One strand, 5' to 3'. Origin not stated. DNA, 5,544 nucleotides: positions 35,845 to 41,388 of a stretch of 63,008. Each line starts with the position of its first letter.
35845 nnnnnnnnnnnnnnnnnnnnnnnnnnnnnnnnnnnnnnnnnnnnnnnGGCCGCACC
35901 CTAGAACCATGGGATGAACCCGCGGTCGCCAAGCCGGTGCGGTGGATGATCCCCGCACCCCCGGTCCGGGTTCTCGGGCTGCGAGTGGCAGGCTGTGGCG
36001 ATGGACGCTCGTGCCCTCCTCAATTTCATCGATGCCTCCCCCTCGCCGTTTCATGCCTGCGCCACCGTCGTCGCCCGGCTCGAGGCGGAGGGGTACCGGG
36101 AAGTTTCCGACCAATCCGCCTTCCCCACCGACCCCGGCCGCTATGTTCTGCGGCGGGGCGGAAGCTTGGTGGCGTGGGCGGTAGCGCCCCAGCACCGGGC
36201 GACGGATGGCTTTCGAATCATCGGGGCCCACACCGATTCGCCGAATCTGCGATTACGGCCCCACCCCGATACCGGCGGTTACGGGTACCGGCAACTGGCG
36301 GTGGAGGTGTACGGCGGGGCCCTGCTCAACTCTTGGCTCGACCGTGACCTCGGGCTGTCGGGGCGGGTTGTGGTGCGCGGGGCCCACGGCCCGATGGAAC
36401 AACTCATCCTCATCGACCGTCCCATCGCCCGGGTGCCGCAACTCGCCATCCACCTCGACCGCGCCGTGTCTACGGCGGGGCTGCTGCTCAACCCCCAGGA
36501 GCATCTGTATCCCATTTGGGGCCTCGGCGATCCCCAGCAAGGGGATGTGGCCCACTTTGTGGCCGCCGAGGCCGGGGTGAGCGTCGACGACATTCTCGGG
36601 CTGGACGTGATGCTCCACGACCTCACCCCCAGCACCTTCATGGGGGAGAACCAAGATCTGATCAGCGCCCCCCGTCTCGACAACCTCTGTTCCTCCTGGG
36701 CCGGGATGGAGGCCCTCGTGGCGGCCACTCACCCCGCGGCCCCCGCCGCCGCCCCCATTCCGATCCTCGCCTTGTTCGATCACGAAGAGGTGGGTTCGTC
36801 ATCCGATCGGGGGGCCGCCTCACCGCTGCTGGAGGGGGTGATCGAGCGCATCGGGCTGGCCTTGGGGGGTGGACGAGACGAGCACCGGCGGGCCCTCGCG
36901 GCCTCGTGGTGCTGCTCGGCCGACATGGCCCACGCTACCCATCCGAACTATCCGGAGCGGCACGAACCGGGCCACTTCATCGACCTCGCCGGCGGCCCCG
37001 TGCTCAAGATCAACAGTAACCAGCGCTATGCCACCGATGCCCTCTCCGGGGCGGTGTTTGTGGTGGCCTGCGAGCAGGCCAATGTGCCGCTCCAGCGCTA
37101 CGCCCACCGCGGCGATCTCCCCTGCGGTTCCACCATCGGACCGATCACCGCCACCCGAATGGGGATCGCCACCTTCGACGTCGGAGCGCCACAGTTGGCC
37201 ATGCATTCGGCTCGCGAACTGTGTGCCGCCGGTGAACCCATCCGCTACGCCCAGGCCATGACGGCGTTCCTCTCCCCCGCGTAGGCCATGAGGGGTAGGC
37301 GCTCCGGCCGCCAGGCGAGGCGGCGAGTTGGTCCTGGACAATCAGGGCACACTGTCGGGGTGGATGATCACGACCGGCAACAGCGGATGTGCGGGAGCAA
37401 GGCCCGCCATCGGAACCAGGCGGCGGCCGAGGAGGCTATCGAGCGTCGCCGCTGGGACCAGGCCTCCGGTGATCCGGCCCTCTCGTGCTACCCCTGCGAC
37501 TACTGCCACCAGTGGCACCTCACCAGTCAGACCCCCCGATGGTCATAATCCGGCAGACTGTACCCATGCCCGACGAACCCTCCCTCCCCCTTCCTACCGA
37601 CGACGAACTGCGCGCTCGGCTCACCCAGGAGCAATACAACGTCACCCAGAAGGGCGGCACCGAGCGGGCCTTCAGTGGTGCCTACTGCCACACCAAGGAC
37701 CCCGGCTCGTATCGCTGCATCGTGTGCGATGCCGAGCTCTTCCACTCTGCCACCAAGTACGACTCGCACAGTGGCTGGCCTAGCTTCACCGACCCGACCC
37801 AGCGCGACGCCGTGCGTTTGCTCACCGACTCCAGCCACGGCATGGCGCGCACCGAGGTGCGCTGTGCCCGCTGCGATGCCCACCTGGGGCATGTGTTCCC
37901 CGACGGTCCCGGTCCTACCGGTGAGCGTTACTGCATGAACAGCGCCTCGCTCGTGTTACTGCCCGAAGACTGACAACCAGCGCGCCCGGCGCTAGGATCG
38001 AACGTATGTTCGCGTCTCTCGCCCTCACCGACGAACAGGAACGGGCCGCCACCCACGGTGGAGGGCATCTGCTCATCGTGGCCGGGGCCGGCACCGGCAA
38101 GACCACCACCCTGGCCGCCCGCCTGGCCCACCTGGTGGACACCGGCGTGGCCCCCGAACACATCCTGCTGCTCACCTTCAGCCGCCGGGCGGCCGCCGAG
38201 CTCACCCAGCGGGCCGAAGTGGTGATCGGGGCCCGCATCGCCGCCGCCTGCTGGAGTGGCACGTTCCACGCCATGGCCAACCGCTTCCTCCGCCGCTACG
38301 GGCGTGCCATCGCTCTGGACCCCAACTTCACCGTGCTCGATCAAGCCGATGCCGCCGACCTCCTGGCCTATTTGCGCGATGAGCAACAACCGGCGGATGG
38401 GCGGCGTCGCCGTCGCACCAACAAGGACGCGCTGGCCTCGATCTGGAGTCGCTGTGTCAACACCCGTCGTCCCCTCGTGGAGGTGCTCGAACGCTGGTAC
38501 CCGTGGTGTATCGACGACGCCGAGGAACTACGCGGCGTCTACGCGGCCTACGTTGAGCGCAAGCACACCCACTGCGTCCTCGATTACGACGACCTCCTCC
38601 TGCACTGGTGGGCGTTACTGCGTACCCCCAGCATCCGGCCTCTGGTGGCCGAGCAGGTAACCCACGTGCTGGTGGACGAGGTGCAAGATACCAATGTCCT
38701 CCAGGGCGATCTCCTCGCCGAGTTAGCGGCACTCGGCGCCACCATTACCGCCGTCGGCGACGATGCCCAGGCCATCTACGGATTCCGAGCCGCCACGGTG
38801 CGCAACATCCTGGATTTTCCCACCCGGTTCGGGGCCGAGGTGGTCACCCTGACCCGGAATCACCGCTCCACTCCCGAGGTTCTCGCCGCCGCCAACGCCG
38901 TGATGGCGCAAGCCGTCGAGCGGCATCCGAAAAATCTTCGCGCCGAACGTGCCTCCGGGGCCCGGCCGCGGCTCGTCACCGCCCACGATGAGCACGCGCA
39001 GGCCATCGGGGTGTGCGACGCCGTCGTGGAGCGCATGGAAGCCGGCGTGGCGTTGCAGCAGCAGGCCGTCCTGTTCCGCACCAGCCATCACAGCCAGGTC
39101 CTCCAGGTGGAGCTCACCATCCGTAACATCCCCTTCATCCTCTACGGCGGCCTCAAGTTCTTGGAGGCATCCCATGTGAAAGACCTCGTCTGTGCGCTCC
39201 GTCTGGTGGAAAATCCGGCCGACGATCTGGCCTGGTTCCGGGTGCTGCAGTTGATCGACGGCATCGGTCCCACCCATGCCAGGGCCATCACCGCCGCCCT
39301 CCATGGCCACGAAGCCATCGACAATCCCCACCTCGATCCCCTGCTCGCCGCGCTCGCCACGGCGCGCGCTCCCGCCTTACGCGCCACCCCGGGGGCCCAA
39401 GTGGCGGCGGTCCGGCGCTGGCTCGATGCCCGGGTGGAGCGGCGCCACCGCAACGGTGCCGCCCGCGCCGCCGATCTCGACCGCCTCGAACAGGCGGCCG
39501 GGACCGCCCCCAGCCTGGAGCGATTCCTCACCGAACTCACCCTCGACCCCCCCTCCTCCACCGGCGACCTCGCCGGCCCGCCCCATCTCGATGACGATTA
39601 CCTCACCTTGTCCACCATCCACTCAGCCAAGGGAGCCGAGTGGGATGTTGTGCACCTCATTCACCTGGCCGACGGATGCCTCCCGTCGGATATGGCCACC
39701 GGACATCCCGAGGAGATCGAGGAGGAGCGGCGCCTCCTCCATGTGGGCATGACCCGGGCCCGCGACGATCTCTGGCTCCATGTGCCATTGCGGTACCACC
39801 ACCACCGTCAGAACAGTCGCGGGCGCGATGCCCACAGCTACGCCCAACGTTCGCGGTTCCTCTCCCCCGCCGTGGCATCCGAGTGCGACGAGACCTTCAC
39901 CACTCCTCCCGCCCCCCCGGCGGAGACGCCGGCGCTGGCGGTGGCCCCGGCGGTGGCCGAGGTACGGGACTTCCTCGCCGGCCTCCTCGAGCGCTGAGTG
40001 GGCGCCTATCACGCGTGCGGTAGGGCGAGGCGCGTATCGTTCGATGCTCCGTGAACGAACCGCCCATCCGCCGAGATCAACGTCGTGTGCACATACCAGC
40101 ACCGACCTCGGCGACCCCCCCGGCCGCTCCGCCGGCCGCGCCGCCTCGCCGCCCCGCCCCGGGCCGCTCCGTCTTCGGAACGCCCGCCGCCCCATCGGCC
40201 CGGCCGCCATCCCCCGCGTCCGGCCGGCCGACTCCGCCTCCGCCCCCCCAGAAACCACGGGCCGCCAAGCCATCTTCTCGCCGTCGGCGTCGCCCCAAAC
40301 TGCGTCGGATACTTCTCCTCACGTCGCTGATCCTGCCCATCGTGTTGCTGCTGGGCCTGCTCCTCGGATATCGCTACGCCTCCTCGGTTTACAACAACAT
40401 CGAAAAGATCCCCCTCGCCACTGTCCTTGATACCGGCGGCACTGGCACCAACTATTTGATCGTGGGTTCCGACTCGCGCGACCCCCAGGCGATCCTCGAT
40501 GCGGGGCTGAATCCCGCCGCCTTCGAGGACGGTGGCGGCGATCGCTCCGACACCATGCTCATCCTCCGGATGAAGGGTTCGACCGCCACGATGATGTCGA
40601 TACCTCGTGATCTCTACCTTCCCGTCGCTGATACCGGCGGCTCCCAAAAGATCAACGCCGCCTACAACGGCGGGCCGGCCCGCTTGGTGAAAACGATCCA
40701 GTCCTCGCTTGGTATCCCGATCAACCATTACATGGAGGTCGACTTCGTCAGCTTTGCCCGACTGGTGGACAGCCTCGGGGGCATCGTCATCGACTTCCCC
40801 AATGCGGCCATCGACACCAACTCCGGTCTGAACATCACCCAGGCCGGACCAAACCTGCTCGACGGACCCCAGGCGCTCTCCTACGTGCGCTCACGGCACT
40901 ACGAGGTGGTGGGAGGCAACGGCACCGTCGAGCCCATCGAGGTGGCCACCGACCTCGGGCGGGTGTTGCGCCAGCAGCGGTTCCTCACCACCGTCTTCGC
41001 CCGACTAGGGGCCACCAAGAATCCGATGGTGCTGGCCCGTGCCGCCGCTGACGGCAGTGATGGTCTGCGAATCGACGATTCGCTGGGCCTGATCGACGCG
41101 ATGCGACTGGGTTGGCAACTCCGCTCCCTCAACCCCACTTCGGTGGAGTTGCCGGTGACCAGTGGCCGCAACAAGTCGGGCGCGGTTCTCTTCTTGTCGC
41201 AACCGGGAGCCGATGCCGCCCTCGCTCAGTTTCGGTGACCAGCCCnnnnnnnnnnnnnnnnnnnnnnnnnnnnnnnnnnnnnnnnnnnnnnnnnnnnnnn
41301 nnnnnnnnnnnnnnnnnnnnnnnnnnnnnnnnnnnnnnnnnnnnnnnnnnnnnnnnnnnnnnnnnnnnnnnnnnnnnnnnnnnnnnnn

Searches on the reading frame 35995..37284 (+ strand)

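Call 4: search_protein_families(library=pfam, proteins=[window:35995-37284:+], max_evalue=0.01)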
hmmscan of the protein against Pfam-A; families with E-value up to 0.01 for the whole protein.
window:35995-37284:+ (429 aa): 2 families
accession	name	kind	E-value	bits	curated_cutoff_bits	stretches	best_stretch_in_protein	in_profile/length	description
PF02127.20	Peptidase_M18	-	1.3e-129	433.2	24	1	11-425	1-431/432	Aminopeptidase I zinc metalloprotease (M18)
PF05343.19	Peptidase_M42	-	0.0011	18.6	23.2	1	309-410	188-281/292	M42 glutamyl aminopeptidase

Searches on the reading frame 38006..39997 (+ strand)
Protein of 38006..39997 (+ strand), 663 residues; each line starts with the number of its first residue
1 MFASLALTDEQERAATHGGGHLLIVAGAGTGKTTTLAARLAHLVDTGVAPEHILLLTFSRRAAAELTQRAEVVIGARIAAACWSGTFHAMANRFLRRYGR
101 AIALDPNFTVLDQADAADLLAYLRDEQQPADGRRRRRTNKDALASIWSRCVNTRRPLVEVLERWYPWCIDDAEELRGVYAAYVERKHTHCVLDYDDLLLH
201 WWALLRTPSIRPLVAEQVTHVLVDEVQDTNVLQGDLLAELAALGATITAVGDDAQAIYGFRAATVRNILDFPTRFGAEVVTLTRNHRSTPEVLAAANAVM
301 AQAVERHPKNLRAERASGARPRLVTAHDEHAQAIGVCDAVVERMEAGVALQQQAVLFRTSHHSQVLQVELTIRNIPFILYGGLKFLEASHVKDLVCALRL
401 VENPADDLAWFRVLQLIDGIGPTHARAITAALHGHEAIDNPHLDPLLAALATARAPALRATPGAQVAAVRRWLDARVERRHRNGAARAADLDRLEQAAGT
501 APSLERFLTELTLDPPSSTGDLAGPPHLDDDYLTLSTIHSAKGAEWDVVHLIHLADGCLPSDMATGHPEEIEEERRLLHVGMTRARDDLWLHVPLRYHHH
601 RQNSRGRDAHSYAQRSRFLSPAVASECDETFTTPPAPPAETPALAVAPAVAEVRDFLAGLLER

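Call 4: search_protein_families(library=pfam, proteins=[window:38006-39997:+], max_evalue=0.01)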
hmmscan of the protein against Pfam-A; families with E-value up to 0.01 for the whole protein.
window:38006-39997:+ (663 aa): 7 families
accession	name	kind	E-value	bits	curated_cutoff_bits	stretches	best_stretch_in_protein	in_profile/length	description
PF00580.27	UvrD-helicase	-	8.1e-59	199.9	23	1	7-275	1-270/271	UvrD/REP helicase N-terminal domain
PF13361.12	UvrD_C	-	4.8e-45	154.9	25.6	2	281-431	2-158/350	UvrD-like helicase C-terminal domain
PF13245.12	AAA_19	-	1.6e-19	70.9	25.1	1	20-261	12-134/134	AAA domain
PF13538.12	UvrD_C_2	-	4.6e-10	39.7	27.4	1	533-591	2-51/52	UvrD-like helicase C-terminal domain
PF13604.12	AAA_30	-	4.2e-07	30.3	27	1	8-72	3-68/191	AAA domain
PF13401.12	AAA_22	-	0.0012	19.6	27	0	18-125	4-106/130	AAA domain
PF13191.12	AAA_16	-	0.0037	18.2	32.6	1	7-161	12-138/167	AAA ATPase domain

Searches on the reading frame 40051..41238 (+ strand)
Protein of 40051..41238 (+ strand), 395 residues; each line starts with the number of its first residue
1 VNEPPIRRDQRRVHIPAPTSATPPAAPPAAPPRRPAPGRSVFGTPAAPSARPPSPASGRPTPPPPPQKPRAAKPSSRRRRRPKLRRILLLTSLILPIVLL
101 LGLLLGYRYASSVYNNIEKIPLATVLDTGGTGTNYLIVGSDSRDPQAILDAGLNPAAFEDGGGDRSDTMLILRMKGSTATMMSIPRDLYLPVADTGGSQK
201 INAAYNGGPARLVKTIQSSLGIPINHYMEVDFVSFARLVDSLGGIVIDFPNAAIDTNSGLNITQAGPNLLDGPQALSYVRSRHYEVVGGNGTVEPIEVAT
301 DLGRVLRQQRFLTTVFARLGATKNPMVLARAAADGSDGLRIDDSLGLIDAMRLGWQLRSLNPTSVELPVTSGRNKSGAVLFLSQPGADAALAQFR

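Call 4: search_protein_families(library=pfam, proteins=[window:40051-41238:+], max_evalue=0.01)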
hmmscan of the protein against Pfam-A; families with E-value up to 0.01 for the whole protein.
window:40051-41238:+ (395 aa): 1 family
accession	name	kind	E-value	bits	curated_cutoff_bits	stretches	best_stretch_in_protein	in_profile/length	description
PF03816.19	LytR_cpsA_psr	-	4.7e-33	114.9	24.6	1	165-318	1-147/150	LytR_cpsA_psr family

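Call 80: search_protein_families(library=ncbifam, proteins=[window:40051-41238:+], max_evalue=0.00001)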
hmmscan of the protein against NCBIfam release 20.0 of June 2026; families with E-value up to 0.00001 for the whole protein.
window:40051-41238:+ (395 aa): 4 families
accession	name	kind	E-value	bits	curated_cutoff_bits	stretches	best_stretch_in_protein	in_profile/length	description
TIGR00350.1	lytR_cpsA_psr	domain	5.5e-31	107.9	62.3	1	165-318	2-149/152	LCP family glycopolymer transferase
NF006897.1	PRK09379.1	equivalog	7.8e-21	74.6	441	1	94-289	8-200/298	polyisoprenyl-teichoic acid--peptidoglycan teichoic acid transferase TagU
NF047591.1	ligase_LytR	equivalog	1.6e-13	50.7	450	1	144-289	56-217/336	glycopolymer--peptidoglycan transferase LytR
NF051849.1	LCP_trans_Cps2A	equivalog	3.2e-13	49.7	650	1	165-283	240-361/477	LCP family glycopolymer transferase CpsA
